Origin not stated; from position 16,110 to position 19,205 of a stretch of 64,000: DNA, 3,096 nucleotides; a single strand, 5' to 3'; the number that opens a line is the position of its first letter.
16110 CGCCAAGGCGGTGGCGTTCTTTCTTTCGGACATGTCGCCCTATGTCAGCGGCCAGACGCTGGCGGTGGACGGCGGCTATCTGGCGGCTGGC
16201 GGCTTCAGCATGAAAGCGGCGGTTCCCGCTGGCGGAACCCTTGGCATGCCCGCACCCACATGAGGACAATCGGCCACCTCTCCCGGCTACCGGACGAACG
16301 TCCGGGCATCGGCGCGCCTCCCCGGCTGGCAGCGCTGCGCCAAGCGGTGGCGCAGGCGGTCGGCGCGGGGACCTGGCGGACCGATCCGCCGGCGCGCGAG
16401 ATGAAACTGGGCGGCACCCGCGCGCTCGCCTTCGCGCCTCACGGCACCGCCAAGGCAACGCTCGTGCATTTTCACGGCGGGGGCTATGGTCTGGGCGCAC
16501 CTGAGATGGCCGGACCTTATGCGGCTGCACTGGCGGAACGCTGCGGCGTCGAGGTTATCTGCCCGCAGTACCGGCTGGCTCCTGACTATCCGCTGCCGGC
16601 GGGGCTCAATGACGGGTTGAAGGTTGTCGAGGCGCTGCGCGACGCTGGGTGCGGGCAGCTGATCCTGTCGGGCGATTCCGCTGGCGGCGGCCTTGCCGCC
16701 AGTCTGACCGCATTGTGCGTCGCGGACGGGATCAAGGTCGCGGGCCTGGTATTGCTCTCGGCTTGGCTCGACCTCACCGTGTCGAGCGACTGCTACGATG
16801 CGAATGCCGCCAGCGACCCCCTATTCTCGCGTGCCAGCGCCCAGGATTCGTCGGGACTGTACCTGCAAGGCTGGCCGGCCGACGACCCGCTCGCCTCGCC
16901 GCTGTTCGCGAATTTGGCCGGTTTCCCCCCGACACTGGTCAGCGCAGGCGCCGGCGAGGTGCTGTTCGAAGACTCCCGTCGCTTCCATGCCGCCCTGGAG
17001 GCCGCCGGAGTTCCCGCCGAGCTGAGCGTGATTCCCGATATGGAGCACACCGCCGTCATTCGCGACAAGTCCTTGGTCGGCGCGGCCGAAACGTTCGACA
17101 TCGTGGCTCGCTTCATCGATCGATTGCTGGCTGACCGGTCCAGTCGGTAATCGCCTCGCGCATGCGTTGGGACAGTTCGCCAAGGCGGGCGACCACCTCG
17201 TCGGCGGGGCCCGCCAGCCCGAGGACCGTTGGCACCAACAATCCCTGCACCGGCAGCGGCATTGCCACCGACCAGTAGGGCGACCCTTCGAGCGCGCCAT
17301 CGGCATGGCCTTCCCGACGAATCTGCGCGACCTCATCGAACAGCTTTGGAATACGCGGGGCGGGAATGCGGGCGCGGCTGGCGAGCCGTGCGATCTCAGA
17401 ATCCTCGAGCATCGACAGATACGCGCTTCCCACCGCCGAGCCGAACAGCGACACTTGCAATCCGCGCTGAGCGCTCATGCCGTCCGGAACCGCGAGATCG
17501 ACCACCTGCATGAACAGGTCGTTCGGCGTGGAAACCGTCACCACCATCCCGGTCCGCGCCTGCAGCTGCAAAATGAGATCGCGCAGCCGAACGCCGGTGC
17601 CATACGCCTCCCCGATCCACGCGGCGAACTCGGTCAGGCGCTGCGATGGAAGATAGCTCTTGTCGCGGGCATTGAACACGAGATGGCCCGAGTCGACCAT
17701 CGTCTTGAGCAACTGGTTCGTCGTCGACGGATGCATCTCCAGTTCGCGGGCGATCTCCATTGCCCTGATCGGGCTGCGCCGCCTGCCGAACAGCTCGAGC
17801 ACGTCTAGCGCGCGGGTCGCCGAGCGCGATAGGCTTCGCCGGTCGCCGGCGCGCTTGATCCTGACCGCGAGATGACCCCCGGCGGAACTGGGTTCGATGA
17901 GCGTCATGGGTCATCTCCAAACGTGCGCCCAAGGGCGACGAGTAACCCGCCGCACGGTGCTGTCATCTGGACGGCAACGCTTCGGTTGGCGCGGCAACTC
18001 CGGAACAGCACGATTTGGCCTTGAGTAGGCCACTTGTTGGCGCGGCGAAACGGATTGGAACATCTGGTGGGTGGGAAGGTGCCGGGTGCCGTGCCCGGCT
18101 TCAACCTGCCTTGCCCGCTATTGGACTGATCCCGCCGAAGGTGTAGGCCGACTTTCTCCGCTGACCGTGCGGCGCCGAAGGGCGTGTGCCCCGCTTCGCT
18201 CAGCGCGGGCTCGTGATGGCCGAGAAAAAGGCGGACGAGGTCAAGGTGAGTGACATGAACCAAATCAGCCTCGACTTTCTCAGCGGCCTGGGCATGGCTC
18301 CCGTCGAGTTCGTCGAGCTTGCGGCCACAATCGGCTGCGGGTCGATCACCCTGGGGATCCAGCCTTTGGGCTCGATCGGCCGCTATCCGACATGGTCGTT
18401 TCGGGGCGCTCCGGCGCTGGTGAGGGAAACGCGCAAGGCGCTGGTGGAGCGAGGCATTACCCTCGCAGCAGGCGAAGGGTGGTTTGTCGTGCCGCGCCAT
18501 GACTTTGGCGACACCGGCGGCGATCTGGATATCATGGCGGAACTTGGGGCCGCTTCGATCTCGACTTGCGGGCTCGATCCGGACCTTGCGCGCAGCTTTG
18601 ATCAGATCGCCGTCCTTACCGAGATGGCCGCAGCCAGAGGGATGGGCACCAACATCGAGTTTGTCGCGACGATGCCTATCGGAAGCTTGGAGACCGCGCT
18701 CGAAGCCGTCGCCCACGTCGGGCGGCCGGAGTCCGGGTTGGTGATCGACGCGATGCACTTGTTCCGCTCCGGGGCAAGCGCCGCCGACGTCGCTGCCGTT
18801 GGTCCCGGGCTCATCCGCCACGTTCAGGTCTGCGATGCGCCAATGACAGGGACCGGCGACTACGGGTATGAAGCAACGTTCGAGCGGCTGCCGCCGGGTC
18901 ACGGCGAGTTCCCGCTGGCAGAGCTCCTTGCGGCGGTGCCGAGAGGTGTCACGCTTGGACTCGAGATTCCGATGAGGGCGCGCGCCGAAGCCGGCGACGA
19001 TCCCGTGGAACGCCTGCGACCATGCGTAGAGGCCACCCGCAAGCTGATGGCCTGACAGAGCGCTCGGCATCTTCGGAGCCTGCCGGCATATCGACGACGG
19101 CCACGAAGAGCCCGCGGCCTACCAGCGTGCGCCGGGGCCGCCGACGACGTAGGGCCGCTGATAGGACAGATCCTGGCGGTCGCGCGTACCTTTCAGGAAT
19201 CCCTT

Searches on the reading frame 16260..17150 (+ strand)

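Call 9: search_protein_families(library=pfam, proteins=[window:16260-17150:+])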
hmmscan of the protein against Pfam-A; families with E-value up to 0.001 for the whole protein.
window:16260-17150:+ (296 aa): 2 families
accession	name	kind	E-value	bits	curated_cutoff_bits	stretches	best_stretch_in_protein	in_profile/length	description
PF07859.19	Abhydrolase_3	-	1.2e-45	156.3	25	1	68-265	1-208/210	alpha/beta hydrolase fold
PF20434.5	BD-FAE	-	0.00047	20.2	26.8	1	66-151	14-107/215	BD-FAE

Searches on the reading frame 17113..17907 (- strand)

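Call 9: search_protein_families(library=pfam, proteins=[window:17113-17907:-])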
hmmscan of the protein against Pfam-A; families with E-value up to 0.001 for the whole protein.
window:17113-17907:- (264 aa): 2 families
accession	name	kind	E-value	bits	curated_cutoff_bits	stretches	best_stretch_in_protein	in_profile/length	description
PF09339.16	HTH_IclR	-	9.1e-12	45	22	1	29-76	1-48/52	IclR helix-turn-helix domain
PF12802.13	MarR_2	-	5.7e-06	26.8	27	1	26-82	3-58/61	MarR family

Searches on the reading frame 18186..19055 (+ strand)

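Call 9: search_protein_families(library=pfam, proteins=[window:18186-19055:+])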
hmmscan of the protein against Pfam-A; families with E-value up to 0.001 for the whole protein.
window:18186-19055:+ (289 aa): 1 family
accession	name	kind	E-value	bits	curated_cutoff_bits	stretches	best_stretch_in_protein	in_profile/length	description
PF01261.30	AP_endonuc_2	-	3.1e-15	57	31.1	1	44-269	2-238/249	Xylose isomerase-like TIM barrel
